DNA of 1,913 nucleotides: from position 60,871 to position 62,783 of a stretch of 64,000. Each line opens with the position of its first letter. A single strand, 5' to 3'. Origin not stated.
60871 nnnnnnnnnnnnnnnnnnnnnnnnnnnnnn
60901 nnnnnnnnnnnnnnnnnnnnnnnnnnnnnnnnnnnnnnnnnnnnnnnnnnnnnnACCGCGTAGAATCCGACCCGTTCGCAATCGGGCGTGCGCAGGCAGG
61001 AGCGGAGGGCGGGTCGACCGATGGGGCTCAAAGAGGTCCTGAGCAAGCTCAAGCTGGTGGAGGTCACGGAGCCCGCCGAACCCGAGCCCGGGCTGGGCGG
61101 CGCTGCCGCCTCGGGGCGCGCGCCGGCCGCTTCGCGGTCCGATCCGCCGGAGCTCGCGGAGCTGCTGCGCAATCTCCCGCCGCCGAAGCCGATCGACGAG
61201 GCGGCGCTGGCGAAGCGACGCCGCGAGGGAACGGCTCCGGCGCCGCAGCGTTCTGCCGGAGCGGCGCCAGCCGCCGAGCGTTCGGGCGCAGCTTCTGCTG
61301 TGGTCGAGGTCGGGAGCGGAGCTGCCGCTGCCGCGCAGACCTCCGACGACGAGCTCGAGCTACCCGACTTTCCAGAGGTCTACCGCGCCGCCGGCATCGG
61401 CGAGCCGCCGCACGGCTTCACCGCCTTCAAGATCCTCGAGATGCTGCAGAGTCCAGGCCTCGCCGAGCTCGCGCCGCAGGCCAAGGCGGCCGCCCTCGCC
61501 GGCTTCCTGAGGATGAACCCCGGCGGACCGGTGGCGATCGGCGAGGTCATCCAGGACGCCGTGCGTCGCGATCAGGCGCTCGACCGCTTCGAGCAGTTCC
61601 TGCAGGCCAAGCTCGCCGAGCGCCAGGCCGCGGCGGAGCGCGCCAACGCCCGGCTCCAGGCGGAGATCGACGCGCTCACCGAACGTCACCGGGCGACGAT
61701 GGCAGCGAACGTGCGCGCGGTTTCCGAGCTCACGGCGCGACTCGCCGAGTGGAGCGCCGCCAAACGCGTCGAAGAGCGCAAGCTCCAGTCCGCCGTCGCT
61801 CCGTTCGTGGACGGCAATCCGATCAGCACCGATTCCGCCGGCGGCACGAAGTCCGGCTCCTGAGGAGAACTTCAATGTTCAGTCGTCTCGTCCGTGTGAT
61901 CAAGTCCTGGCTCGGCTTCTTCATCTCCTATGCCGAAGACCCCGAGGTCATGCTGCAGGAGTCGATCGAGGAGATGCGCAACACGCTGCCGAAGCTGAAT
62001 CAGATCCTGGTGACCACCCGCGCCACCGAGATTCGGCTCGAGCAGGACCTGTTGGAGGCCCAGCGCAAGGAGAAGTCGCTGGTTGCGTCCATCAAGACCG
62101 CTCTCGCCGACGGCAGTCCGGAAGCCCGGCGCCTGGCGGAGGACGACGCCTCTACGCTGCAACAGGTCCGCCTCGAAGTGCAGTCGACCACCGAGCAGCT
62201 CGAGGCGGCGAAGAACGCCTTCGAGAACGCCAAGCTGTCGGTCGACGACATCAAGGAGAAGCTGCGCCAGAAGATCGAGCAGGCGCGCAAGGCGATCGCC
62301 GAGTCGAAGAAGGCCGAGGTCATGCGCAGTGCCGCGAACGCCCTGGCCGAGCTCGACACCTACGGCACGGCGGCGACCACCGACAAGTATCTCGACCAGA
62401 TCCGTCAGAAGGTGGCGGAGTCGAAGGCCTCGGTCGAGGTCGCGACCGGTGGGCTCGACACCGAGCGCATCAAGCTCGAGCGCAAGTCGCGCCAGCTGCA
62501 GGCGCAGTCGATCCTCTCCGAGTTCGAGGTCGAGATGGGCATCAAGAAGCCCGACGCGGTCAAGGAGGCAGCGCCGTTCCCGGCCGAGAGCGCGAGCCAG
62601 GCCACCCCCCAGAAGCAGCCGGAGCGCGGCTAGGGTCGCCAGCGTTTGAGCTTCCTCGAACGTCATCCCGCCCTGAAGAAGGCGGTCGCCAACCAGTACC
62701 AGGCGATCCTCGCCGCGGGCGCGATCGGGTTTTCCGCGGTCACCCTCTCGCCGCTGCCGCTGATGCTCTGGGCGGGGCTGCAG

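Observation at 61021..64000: PspA/IM30 operon with three uncharacterised partners, possibly an ESCRT-III-like membrane-remodelling module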

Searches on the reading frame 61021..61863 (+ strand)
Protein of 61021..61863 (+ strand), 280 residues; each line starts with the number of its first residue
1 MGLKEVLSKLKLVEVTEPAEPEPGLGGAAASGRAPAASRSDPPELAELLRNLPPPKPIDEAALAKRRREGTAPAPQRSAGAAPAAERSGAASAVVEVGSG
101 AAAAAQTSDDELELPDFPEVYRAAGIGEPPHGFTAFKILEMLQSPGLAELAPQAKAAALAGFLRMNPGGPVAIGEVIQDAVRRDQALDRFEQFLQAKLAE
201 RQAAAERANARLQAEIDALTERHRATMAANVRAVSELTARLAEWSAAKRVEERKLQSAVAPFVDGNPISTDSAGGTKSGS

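Call 6: search_protein_families(library=pfam, proteins=[window:61021-61863:+], max_evalue=1)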
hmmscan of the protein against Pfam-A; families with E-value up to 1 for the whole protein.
window:61021-61863:+ (280 aa): 3 families
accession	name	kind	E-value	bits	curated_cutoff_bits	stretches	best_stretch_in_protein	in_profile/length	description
PF07352.17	Phage_Mu_Gam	-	0.059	13.7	28.3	1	196-256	9-71/149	Bacteriophage Mu Gam like protein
PF20492.3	ERM_helical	-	0.13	12.8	40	1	196-259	51-113/120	Ezrin/radixin/moesin, alpha-helical domain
PF23379.1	DUF7096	-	0.51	10.6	27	1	190-240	91-146/208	Domain of unknown function (DUF7096)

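Call 7: search_protein_families(library=ncbifam, proteins=[window:61021-61863:+], max_evalue=1)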
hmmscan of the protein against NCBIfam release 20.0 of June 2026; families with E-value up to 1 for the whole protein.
window:61021-61863:+ (280 aa): 0 families

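Call 25: find_homologous_proteins(query=window:61021-61860:+)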
Query window:61021-61860:+ (280 aa): 566 proteins with E <= 0.001 among 8000 candidates; the best 120 are listed.
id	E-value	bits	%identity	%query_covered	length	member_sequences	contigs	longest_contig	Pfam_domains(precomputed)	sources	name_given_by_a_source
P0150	7.4e-166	568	100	100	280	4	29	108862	-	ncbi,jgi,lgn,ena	jgi:hypothetical protein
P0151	1.9e-129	449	82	100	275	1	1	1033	-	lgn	-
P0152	2.1e-125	436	79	100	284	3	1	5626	-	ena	-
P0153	1.1e-121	423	78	100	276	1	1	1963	-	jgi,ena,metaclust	metaclust:\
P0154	1.9e-121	423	79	100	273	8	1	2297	-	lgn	-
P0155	3.0e-121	422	78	100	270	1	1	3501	-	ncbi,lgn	-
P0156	3.8e-119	415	75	100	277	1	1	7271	-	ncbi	ncbi:MAG: hypothetical protein ABIV06_07555 [Thermoanaerobaculia bacterium]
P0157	7.4e-119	414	77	100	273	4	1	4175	-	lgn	-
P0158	2.4e-118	413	75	100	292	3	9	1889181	-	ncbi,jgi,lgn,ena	-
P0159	4.6e-118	412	77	100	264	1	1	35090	-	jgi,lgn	-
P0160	6.0e-118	411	73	100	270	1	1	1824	-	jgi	jgi:hypothetical protein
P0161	7.2e-118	411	77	100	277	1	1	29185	-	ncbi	-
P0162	2.7e-117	409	78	100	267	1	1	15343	-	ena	-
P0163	4.5e-117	408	78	100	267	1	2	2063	-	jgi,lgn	-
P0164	5.0e-117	408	75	100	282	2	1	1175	-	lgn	-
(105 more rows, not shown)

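Call 38: predict_structure(alignment_id=A2)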
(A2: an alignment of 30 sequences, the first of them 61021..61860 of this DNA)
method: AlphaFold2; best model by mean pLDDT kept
length: 280 residues; sequences in the alignment: 30
mean_pLDDT: 73.2   pTM: 0.44
mean pLDDT of the five models: 73.2, 71.9, 71.8, 71.3, 70.0
residues with pLDDT >= 90: 98; 70-90: 72; 50-70: 33; < 50: 77
segments of 3 or more residues with pLDDT < 50: 13-40, 71-108, 270-280
pLDDT, mean of each block of 10 residues (from residue 1): 63 42 36 39 68 75 63 42 41 41 47 82 86 86 89 91 87 89 93 95 96 98 98 98 98 94 65 47
secondary structure, 60 per line:
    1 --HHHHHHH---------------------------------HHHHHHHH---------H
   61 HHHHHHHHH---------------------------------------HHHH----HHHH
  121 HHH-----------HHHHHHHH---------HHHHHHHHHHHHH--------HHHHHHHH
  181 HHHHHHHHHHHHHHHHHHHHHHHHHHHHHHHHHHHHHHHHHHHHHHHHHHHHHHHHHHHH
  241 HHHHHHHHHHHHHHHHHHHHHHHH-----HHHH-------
elements in order: H3-9 H43-50 H60-69 H109-112 H117-123 H135-142 H152-164 H173-264 H270-273
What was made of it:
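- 61021..61863 (+): g1, an orphan 280-aa protein. It has a conserved N-terminal motif (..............), disordered Ala/Pro linkers, a small conserved helical domain (about aa 115-170), a single helix of about 90 residues (aa 173-264) and a conserved C-terminal motif (AVAPFV..NPI[ST]). AlphaFold2 gives mean pLDDT 73, above 90 for the long helix (call 38).
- Checked: g1: AlphaFold2 gives a short N-terminal helix (low confidence), two disordered Ala/Pro-rich linkers, a small helical domain and one 90-residue helix (call 38).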

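Call 40: search_protein_families(library=pfam, alignment_id=A2, max_evalue=1)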
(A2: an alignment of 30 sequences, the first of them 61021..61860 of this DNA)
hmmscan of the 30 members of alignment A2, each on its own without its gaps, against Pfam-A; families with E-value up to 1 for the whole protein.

A. member 1, window:61021-61860:+ (280 aa): 3 families
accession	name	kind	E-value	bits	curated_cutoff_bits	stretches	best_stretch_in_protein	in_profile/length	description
PF07352.17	Phage_Mu_Gam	-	0.059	13.7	28.3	1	196-256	9-71/149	Bacteriophage Mu Gam like protein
PF20492.3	ERM_helical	-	0.13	12.8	40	1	196-259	51-113/120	Ezrin/radixin/moesin, alpha-helical domain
PF23379.1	DUF7096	-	0.51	10.6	27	1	190-240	91-146/208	Domain of unknown function (DUF7096)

B. families by the number of members that match (of 30 scanned): 38 families (the first 25 are shown)
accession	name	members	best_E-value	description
PF07352.17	Phage_Mu_Gam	11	0.022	Bacteriophage Mu Gam like protein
PF02183.23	HALZ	6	0.0048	Homeobox associated leucine zipper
PF14362.11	DUF4407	5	0.056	Domain of unknown function (DUF4407)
PF23379.1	DUF7096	4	0.024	Domain of unknown function (DUF7096)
PF24245.1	INO80F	4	0.037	INO80 complex subunit F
PF03938.19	OmpH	3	0.043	Outer membrane protein (OmpH-like)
PF06005.17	ZapB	3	0.33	Cell division protein ZapB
PF09618.15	Cas_Csy4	2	0.032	CRISPR-associated protein (Cas_Csy4)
PF10127.15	RlaP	2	0.042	RNA repair pathway DNA polymerase beta family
PF16740.10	SKA2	2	0.061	Spindle and kinetochore-associated protein 2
PF16526.10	CLZ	2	0.12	C-terminal leucine zipper domain of cyclic nucleotide-gated channels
PF17624.7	US30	2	0.41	Family of unknown function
PF06156.18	YabA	2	0.53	Initiation control protein YabA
PF24391.1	HD-CE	1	0.0032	HD-CE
PF12221.13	HflK_N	1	0.0062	Bacterial membrane protein N terminal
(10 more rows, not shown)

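Call 42: fold_search(model_id=the predicted structure, library=pdb)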
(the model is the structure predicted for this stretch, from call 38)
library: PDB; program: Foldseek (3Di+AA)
matches with E <= 10: 23; with E <= 0.001: 0
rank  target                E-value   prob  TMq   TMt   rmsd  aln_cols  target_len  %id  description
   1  3siv_E                2.0e+00  0.08  0.11  0.13  10.7        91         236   11  Structure of a hPrp31-15.5K-U4atac 5' stem loop complex, dimeric form (released 2011-08-10)
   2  3siv_K                3.3e+00  0.08  0.11  0.12  10.5        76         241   12  Structure of a hPrp31-15.5K-U4atac 5' stem loop complex, dimeric form (released 2011-08-10)
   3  4dwl_B                3.5e+00  0.08  0.12  0.26  10.6        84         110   13  Avd molecule from Bordetella bacteriophage DGR (released 2013-02-27)
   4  2q91_A                3.8e+00  0.05  0.12  0.25  12.5        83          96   13  Structure of the Ca2+-Bound Activated Form of the S100A4 Metastasis Factor (released 2008-02-26)
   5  6i3r_MODEL_1_A        3.8e+00  0.01  0.06  0.06  43.9       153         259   14  Structure, dynamics and roX2-lncRNA binding of tandem double-stranded RNA binding domains dsRBD1/2 of Drosophi (released 2019-02-20)
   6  4mxd                  4.6e+00  0.07  0.11  0.12   7.5        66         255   17  1.45 angstronm crystal structure of E.coli 2-succinyl-6-hydroxy-2,4-cyclohexadiene-1-carboxylate synthase (MenH) (released 2014-04-23)
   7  4dwl_A                4.6e+00  0.06  0.12  0.27  10.6        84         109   13  Avd molecule from Bordetella bacteriophage DGR (released 2013-02-27)
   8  4dwl_C                4.6e+00  0.06  0.11  0.25  10.9        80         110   14  Avd molecule from Bordetella bacteriophage DGR (released 2013-02-27)
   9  1swv_A                5.2e+00  0.06  0.12  0.12   9.2        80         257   10  Crystal structure of the D12A mutant of phosphonoacetaldehyde hydrolase complexed with magnesium (released 2004-10-05)
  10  8ub7_E                5.5e+00  0.05  0.11  0.26  10.7        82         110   13  Diversity-generating retroelement (DGR) ribonucleoprotein reverse transcriptase - Active state (N-occupied) (released 2024-10-23)
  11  6zqa_UU               5.5e+00  0.02  0.12  0.05  28.6       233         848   11  Cryo-EM structure of the 90S pre-ribosome from Saccharomyces cerevisiae, state A (Poly-Ala) (released 2020-09-23)
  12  7nna                  5.9e+00  0.06  0.17  0.23  16.4       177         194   18  Toxin Import Through the Antibiotic Efflux Channel TolC (released 2021-07-07)
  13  6ah0_L                5.9e+00  0.06  0.11  0.13  10.5        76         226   12  The Cryo-EM Structure of the Precusor of Human Pre-catalytic Spliceosome (pre-B complex) (released 2018-11-14)
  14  3siu_B                5.9e+00  0.06  0.11  0.12  10.5        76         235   12  Structure of a hPrp31-15.5K-U4atac 5' stem loop complex, monomeric form (released 2011-08-10)
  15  9div_A                7.1e+00  0.07  0.13  0.23   7.6        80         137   15  The crystal structure of de novo designed ChuA binding protein C8 (released 2025-05-21)
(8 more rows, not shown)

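Call 59: search_protein_families(library=padloc, proteins=[window:61021-61860:+], max_evalue=0.01)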
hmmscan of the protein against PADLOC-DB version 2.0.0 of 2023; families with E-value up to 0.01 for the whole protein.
window:61021-61860:+ (280 aa): 0 families

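Call 82: search_solved_structures(query=A2, max_evalue=10)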
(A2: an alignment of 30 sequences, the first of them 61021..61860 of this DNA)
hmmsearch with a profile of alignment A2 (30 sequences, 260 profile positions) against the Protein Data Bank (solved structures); distinct sequences matched with E-value up to 10: 10.
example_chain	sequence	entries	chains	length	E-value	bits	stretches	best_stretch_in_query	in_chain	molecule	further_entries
2lf0_A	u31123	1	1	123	0.025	17.7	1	159-250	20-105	Uncharacterized protein yibL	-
2ld3_A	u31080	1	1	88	0.12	15.4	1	166-222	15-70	Myosin VI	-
3a5t_A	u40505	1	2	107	0.21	14.7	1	155-223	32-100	Transcription factor MafG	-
7x5e_A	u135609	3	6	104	0.29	14.2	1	155-223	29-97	Transcription factor MafG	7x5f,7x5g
4qkv_A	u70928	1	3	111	0.29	14.2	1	172-228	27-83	Polymerase I and transcript release factor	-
9egn_A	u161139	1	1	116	0.33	14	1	172-228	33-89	Caveolae-associated protein 1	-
6sur_I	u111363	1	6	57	0.45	13.5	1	186-236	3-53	Autophagy-related protein 16-1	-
7bjs_A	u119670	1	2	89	0.5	13.4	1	177-239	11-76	Kinesin heavy chain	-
3gn4_A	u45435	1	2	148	0.59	13.2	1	166-219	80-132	Myosin-VI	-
9y6s_6n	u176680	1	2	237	2.3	11.2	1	177-232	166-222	Dynein arm light chain, putative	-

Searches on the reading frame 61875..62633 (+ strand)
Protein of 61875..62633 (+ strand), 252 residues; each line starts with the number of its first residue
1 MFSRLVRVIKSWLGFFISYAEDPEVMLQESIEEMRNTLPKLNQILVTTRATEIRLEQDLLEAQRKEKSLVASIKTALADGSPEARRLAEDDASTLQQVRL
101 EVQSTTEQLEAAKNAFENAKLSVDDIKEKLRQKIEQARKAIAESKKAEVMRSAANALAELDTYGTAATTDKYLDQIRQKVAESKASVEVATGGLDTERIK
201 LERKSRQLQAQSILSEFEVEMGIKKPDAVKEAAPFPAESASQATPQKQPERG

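Call 6: search_protein_families(library=pfam, proteins=[window:61875-62633:+], max_evalue=1)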
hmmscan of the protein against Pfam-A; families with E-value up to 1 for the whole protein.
window:61875-62633:+ (252 aa): 7 families
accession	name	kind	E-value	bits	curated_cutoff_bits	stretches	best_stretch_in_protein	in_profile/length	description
PF04012.17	PspA_IM30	-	1.9e-19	70.6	33.9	1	2-213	3-205/220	PspA/IM30 family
PF11186.13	DUF2972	-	0.023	15.1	22.2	1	89-141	114-167/199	Protein of unknown function (DUF2972)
PF05192.23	MutS_III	-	0.039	14.7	34.1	1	46-163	103-190/194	MutS domain III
PF19908.4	DUF6381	-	0.083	13.1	26.6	1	170-212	8-48/62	Family of unknown function (DUF6381)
PF24336.1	DUF7504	-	0.35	11.7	27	1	42-125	31-122/179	Family of unknown function (DUF7504)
PF07926.17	TPR_MLP1_2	-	0.56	10.7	36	0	166-211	73-118/129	TPR/MLP1/MLP2-like protein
PF23367.1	DUF7091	-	0.93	10.4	27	0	98-125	5-32/88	Family of unknown function (DUF7091)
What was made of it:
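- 61875..62633 (+): PspA/IM30 (ESCRT-III superfamily) homologue, 252 aa. It has an amphipathic helix alpha0 (aa 2-19) and a conserved C-terminal motif (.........). PF04012 at E=1.9e-19 (call 6).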

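Call 7: search_protein_families(library=ncbifam, proteins=[window:61875-62633:+], max_evalue=1)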
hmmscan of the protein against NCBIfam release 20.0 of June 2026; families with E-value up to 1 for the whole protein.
window:61875-62633:+ (252 aa): 10 families
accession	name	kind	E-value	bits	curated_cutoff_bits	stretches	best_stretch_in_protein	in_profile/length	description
TIGR02977.1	phageshock_pspA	equivalog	2.1e-06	27.6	242.95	1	1-212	3-204/219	phage shock protein PspA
TIGR02889.1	spore_YpeB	equivalog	0.022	13.8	303.55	1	82-183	117-213/435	germination protein YpeB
NF006665.0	PRK09209.1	equivalog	0.04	12.1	1057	1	96-186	18-106/761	ribonucleoside-diphosphate reductase subunit alpha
NF000986.0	PRK00103.1-4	equivalog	0.13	12.5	141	1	113-208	25-120/156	23S rRNA (pseudouridine(1915)-N(3))-methyltransferase RlmH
NF000989.0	PRK00103.2-3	equivalog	0.13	12.3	169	1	109-204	27-120/160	23S rRNA (pseudouridine(1915)-N(3))-methyltransferase RlmH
TIGR04527.1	mycoplas_twoTM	subfamily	0.29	10.8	125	1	89-182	36-125/248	MG_279/MG_280 family protein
NF045780.1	TrlF_fam_ATP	equivalog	0.59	8.7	350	1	42-187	493-670/944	TrlF family AAA-like ATPase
NF001851.0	PRK00571.2-4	equivalog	0.77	9.8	131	1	121-166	85-131/135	F0F1 ATP synthase subunit epsilon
NF049872.2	cytotoxin_MakB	equivalog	0.84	8.9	240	1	89-160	99-168/349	alpha-pore-forming cytotoxin subunit MakB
NF038350.1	taxis_HmpF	equivalog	1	7.7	200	2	88-211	129-251/553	pilus motility taxis protein HmpF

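Call 59: search_protein_families(library=padloc, proteins=[window:61875-62630:+], max_evalue=0.01)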
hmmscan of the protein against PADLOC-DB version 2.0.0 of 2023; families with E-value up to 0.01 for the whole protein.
window:61875-62630:+ (252 aa): 1 family
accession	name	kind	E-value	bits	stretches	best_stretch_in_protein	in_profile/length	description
PDLC00582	JetC3|JetC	-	1.1e-05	21.4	1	24-231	914-1124/1472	DUF3584 domain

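Call 70: search_solved_structures(query=A6, max_evalue=0.01)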
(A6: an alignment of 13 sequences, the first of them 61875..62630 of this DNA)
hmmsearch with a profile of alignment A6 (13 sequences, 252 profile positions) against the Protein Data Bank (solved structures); distinct sequences matched with E-value up to 0.01: 10.
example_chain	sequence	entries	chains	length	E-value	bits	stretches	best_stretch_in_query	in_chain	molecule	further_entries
7o3w_D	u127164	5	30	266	4.6e-08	36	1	1-204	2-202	Protein sll0617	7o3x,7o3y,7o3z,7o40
8qhv_0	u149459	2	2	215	1.4e-07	34.4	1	1-203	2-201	Membrane-associated protein Vipp1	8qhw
8qfv_0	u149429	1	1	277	1e-06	31.6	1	1-203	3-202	Protein sll0617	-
8qbr_A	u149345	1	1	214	3e-06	30.1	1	1-150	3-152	Membrane-associated protein Vipp1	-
8qbv_A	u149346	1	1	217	4.1e-06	29.6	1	1-151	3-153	Membrane-associated protein Vipp1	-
8qbw_A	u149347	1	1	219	4.4e-06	29.5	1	1-150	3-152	Phage shock protein A, PspA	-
6zvr_B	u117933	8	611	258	6e-06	29.1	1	1-151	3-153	Vipp1 | Phage shock protein A, PspA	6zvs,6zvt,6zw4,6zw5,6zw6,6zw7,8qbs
9eom_A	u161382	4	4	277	1.5e-05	27.8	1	1-203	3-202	Membrane-associated protein Vipp1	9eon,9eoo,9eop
7abk_A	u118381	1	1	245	0.0053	19.4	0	1-101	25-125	Chloroplast membrane-associated 30 kD protein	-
8akq_0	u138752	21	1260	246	0.0054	19.4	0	1-101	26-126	Chloroplast membrane-associated 30 kD protein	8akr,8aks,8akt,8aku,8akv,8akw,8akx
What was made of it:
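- On PspA/IM30 (Pfam PF04012; ESCRT-III superfamily, bacterial branch): The profile matches solved Vipp1/PspA chains over aa 1-204 at E=4.6e-8 (call 70).
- Closest known: ESCRT-III / Vps4. Different: The polymer protein belongs to the PspA/Vipp1 branch, not the Snf7 branch (calls 6, 70).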
